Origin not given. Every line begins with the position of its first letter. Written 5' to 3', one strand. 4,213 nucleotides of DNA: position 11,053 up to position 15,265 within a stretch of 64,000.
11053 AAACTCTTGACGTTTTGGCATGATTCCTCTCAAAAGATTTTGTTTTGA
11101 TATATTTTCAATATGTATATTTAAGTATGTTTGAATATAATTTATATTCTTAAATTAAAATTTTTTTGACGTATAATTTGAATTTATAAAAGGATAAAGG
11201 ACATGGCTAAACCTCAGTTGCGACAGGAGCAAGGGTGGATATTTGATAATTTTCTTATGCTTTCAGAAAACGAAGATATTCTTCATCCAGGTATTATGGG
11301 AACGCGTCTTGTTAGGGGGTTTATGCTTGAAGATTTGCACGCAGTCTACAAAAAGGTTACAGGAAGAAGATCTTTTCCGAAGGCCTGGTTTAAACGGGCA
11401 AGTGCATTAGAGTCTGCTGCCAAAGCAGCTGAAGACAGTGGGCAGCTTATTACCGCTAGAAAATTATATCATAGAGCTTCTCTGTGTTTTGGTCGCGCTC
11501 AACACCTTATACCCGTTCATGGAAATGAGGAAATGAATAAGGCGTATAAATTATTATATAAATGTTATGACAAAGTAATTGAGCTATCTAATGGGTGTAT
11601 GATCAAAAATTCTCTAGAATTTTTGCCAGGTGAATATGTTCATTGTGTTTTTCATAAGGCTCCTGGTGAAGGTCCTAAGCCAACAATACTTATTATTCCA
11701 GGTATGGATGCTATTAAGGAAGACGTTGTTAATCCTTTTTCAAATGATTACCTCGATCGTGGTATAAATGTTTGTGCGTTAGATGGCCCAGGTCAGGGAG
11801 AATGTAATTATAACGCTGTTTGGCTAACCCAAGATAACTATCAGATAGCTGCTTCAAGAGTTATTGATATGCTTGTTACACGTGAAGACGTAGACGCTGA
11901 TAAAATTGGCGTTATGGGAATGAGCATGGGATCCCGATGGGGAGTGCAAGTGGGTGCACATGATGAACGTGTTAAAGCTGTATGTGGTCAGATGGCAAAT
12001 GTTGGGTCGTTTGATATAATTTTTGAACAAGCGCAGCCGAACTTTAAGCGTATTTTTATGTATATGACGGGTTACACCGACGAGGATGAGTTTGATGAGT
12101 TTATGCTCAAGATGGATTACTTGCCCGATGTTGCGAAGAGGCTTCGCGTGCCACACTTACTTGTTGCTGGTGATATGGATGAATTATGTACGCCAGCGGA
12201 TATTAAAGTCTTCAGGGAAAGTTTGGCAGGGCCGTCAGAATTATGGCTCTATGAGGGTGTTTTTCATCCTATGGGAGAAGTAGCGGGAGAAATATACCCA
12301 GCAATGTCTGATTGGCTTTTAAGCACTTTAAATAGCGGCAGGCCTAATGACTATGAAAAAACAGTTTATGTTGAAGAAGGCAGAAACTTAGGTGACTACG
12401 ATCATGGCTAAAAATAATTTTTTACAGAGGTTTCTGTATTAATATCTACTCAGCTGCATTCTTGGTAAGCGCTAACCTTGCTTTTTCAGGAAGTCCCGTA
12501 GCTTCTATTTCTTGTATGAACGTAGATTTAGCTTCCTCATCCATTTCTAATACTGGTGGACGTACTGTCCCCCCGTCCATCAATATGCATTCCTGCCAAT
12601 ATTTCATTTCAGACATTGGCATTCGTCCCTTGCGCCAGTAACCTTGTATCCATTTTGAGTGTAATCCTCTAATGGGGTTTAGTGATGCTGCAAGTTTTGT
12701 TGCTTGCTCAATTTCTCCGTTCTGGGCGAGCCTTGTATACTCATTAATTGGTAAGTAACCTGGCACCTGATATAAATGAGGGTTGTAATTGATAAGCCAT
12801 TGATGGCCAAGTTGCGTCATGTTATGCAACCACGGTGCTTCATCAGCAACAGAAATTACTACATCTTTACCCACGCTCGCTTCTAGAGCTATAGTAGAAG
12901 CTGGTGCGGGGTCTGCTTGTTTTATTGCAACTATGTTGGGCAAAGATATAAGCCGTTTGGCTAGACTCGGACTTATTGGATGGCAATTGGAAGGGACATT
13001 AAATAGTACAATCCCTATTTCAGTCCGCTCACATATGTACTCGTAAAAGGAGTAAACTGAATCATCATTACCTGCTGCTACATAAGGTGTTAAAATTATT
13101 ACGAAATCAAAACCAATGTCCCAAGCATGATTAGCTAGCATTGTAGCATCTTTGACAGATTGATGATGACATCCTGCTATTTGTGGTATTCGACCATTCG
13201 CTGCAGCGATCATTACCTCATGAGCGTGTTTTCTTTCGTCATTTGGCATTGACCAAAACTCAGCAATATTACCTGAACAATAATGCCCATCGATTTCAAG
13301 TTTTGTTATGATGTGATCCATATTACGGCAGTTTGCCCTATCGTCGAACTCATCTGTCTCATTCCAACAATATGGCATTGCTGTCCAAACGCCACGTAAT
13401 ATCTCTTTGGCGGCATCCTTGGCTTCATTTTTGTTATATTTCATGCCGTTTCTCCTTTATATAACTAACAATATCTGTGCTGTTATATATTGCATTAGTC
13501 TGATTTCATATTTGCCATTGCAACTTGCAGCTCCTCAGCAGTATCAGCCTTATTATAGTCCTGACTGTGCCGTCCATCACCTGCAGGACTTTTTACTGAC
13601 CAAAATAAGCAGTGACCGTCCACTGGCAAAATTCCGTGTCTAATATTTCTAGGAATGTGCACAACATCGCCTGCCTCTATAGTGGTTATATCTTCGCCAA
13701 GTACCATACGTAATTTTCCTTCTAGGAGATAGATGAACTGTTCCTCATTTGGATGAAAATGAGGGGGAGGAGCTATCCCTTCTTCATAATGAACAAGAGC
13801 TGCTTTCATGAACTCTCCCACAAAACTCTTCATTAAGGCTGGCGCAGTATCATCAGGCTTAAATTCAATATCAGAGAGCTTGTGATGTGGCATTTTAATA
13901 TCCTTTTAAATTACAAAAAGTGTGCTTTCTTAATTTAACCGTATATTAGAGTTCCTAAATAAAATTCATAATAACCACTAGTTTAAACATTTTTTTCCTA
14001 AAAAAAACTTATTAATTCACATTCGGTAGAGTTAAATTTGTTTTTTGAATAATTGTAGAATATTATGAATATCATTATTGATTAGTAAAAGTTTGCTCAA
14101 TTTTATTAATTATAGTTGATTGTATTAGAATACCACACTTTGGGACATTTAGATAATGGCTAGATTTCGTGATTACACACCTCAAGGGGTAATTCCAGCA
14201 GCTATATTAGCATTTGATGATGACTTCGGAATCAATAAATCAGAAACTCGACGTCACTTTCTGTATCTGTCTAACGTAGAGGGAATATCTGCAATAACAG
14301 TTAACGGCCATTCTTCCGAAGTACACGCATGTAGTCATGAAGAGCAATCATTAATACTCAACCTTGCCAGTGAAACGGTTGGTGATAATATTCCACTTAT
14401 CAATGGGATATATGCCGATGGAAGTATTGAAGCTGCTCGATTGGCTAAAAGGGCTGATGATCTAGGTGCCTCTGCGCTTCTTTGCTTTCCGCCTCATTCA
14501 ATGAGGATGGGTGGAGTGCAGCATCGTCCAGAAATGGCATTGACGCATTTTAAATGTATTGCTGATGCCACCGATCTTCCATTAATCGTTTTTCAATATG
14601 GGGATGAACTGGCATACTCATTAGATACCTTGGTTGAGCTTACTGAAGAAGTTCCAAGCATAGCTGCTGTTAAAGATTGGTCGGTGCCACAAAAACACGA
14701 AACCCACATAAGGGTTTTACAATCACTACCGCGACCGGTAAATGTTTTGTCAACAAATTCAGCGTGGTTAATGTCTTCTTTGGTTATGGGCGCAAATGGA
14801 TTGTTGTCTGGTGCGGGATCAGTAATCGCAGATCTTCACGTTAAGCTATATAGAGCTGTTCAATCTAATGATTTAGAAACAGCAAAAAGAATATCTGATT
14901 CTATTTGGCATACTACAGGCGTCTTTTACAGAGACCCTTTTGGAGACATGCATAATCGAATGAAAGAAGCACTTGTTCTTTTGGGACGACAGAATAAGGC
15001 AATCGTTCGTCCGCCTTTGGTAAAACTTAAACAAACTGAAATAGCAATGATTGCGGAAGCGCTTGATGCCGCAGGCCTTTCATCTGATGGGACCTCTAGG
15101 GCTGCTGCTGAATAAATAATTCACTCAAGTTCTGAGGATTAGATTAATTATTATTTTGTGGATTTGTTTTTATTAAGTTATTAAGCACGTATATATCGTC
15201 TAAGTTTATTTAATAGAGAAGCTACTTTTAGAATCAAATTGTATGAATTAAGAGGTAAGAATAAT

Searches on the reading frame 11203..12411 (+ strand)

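Call 6: search_protein_families(library=pfam, proteins=[window:11203-12411:+])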
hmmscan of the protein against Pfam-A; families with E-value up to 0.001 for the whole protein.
window:11203-12411:+ (402 aa): 7 families
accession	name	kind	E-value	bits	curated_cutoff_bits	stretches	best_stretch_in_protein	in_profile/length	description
PF06500.17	FrsA-like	-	4.6e-13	49.2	22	1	65-267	102-300/414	Esterase FrsA-like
PF12146.15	Hydrolase_4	-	2.1e-10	40.7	27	1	297-356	173-233/239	Serine aminopeptidase, S33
PF05448.18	AXE1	-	4.7e-08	32.6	21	1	217-357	160-305/321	Acetyl xylan esterase (AXE1)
PF02129.25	Peptidase_S15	-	9.4e-06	25.9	23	0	182-276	46-140/262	X-Pro dipeptidyl-peptidase (S15 family)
PF00326.27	Peptidase_S9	-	1.1e-05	25.4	22.6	1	184-341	10-170/213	Prolyl oligopeptidase family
PF00561.26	Abhydrolase_1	-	1.8e-05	25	25.8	1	160-292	1-128/245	alpha/beta hydrolase fold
PF01738.24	DLH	-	0.00067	19.7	21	0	219-261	83-125/217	Dienelactone hydrolase family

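Call 18: search_protein_families(library=ncbifam, proteins=[window:11203-12411:+])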
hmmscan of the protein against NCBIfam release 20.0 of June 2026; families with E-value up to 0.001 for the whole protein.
window:11203-12411:+ (402 aa): 5 families
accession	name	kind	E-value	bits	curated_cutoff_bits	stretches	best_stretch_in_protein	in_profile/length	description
NF003460.0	PRK05077.1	equivalog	2.9e-14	52.7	477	1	62-269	101-302/414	esterase FrsA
NF047920.1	lactonase_UilS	equivalog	4.8e-09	36.3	400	1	150-287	15-152/285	UilS family quorum-quenching N-acyl-homoserine lactonase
NF051488.1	bifunc_PcaDC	exception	9.5e-06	25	390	0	184-260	35-106/375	bifunctional 3-oxoadipate enol-lactonase/4-carboxymuconolactone decarboxylase PcaDC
NF033523.0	lasso_peptidase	equivalog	2.5e-05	23.3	400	1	205-355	466-614/638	Atxe2 family lasso peptide isopeptidase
TIGR02427.1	protocat_pcaD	equivalog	3.5e-05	23.3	255.85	0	308-349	186-227/251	3-oxoadipate enol-lactonase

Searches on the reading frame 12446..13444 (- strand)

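Call 6: search_protein_families(library=pfam, proteins=[window:12446-13444:-])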
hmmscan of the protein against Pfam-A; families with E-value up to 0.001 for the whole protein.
window:12446-13444:- (332 aa): 1 family
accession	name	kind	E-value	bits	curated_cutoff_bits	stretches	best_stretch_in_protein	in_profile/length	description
PF00701.28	DHDPS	-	5.6e-30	104.5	22.1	1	17-315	3-288/289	Dihydrodipicolinate synthetase family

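Call 50: search_protein_families(library=ncbifam, proteins=[window:12446-13444:-], max_evalue=1e-10)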
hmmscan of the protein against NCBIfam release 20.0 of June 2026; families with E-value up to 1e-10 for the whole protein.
window:12446-13444:- (332 aa): 6 families
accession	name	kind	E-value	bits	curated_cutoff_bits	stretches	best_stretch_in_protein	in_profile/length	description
TIGR00674.1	dapA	equivalog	2e-23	82.6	206.15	1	27-308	10-278/286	4-hydroxy-tetrahydrodipicolinate synthase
NF003164.0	PRK04147.1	equivalog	1.1e-19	70.8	281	1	16-256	4-239/294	N-acetylneuraminate lyase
TIGR03249.1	KdgD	equivalog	4e-15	55.7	373.95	1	27-194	20-184/299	5-dehydro-4-deoxyglucarate dehydratase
NF002958.0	PRK03620.1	subfamily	4.7e-15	55.2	278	1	27-177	22-168/307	5-dehydro-4-deoxyglucarate dehydratase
TIGR00683.1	nanA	equivalog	8.1e-14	51.6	382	1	16-177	1-163/293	N-acetylneuraminate lyase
TIGR02313.1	HpaI-NOT-DapA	exception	1.6e-13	50.1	396.7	1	18-179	3-166/294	2,4-dihydroxyhept-2-ene-1,7-dioic acid aldolase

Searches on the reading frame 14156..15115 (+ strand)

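Call 8: search_protein_families(library=pfam, proteins=[window:14156-15115:+])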
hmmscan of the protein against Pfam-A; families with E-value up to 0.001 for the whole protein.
window:14156-15115:+ (319 aa): 1 family
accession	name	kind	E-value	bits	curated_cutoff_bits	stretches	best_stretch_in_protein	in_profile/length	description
PF00701.28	DHDPS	-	5.9e-29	101.1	22.1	1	9-304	2-287/289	Dihydrodipicolinate synthetase family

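Call 50: search_protein_families(library=ncbifam, proteins=[window:14156-15115:+], max_evalue=1e-10)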
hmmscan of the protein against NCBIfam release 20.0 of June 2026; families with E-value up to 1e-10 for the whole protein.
window:14156-15115:+ (319 aa): 7 families
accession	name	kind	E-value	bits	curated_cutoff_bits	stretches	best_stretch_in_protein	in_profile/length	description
TIGR00674.1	dapA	equivalog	2.2e-27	95.7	206.15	1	11-304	1-284/286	4-hydroxy-tetrahydrodipicolinate synthase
TIGR03249.1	KdgD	equivalog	9.8e-24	84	373.95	1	8-304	8-296/299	5-dehydro-4-deoxyglucarate dehydratase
NF002958.0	PRK03620.1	subfamily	9.4e-22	77.2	278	1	6-306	8-299/307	5-dehydro-4-deoxyglucarate dehydratase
NF003164.0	PRK04147.1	equivalog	2e-16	60.1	281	1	10-297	5-281/294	N-acetylneuraminate lyase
TIGR02313.1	HpaI-NOT-DapA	exception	4.9e-14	51.8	396.7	1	12-288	4-271/294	2,4-dihydroxyhept-2-ene-1,7-dioic acid aldolase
NF040954.1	Arch_KDGaldase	equivalog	9.6e-13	48.1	390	1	13-251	4-229/288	bifunctional 2-dehydro-3-deoxy-phosphogluconate/2-dehydro-3-deoxy-6-phosphogalactonate aldolase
TIGR00683.1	nanA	equivalog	8.1e-11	41.8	382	1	10-250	2-235/293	N-acetylneuraminate lyase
